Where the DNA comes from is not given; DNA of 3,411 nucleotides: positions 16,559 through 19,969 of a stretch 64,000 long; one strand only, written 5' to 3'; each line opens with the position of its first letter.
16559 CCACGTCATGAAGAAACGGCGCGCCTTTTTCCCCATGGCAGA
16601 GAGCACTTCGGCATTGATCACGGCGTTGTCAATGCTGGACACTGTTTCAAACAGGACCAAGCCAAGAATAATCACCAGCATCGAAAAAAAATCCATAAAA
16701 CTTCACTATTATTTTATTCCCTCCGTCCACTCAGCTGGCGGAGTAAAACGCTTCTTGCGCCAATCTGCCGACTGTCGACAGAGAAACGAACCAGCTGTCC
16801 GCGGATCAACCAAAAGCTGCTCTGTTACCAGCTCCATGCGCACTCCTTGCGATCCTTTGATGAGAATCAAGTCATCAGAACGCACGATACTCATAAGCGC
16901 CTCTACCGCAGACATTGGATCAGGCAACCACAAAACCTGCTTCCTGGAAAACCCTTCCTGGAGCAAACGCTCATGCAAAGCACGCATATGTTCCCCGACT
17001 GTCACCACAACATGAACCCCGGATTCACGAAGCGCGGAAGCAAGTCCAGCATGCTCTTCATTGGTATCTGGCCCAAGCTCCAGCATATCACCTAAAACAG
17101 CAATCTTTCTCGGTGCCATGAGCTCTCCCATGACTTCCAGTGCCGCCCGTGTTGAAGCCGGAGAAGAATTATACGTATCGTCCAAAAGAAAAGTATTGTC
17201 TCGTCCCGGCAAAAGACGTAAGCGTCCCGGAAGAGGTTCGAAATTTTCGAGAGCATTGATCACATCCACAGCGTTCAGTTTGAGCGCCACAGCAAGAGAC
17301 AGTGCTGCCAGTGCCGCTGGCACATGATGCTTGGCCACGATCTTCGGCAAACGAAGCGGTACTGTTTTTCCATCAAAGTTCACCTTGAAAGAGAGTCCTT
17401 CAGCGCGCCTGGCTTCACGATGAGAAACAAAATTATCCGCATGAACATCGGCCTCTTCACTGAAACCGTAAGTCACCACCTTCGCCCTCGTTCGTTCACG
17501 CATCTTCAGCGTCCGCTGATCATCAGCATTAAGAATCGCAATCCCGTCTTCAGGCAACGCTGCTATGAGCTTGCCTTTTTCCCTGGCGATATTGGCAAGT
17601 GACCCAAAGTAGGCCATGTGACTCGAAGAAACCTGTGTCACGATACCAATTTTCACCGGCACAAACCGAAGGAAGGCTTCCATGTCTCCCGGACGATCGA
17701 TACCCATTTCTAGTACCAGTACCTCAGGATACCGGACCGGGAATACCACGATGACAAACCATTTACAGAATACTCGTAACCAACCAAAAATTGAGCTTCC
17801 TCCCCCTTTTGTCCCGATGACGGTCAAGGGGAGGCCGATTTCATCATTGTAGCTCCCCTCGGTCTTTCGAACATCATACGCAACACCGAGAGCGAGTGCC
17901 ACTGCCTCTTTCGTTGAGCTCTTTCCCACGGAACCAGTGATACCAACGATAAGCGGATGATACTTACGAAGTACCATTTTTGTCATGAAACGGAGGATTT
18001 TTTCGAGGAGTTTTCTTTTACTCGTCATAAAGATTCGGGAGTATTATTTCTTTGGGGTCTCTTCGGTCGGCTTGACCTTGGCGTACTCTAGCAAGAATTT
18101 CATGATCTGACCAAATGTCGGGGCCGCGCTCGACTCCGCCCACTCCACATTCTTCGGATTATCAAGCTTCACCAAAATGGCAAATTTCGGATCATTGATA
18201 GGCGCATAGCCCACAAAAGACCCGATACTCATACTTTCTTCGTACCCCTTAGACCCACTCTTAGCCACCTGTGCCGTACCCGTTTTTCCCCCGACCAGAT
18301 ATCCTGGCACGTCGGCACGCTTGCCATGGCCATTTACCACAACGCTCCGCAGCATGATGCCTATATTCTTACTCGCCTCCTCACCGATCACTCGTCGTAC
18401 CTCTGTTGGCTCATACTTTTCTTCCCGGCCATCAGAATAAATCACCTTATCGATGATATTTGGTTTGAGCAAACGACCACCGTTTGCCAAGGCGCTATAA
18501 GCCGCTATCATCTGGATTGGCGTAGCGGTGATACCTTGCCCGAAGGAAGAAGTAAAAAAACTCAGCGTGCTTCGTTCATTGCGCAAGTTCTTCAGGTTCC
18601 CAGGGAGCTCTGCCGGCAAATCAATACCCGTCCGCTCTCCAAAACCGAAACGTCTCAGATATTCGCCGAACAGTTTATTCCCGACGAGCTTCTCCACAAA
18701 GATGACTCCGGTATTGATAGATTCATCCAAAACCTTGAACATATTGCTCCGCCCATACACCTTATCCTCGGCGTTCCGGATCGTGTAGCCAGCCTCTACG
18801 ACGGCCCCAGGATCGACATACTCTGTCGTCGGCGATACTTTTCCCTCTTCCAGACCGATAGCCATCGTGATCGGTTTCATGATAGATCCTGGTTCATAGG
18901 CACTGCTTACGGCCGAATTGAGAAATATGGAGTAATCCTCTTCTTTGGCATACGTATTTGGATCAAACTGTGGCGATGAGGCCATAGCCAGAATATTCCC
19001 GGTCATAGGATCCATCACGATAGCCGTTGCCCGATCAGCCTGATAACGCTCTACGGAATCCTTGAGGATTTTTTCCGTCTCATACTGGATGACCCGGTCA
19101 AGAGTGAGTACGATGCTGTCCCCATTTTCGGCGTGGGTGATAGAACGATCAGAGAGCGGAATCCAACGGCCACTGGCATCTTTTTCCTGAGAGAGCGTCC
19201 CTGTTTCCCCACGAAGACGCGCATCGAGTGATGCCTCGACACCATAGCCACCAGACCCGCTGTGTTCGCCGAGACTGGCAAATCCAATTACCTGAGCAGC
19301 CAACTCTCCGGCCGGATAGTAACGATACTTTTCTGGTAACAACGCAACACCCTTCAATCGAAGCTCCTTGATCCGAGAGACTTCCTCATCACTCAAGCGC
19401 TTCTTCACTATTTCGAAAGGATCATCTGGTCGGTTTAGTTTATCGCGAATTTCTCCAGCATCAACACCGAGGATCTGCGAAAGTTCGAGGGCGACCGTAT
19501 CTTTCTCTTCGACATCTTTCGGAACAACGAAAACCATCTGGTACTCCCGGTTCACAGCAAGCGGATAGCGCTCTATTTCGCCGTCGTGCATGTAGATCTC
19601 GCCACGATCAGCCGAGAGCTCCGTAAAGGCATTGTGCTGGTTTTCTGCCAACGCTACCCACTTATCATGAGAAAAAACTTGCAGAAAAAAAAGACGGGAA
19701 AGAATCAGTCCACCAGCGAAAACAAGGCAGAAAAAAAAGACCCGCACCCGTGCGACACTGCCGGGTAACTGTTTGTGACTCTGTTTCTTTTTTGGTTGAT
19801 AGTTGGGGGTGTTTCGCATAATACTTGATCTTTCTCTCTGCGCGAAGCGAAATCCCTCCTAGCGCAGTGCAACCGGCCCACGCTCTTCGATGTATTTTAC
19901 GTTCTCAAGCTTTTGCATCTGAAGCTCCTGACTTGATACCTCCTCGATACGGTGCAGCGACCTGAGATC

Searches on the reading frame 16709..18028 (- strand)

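Call 32: search_protein_families(library=pfam, proteins=[window:16709-18028:-], max_evalue=0.00001)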
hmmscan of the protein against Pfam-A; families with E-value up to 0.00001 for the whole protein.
window:16709-18028:- (439 aa): 2 families
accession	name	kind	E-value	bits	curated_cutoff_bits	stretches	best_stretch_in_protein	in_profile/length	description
PF08245.18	Mur_ligase_M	-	3.4e-30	106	24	1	101-245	57-199/200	Mur ligase middle domain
PF02875.26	Mur_ligase_C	-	9.4e-21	75.4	28.4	1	268-393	1-126/127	Mur ligase, glutamate ligase domain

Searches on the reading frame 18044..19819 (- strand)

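Call 32: search_protein_families(library=pfam, proteins=[window:18044-19819:-], max_evalue=0.00001)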
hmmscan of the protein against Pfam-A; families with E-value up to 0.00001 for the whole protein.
window:18044-19819:- (591 aa): 2 families
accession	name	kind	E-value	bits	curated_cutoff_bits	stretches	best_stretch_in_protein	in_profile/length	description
PF00905.27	Transpeptidase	-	8.3e-75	252.2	22.1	1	265-574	2-299/299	Penicillin binding protein transpeptidase domain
PF03717.20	PBP_dimer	-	2.9e-18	67.4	24.4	1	69-220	3-176/180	Penicillin-binding Protein dimerisation domain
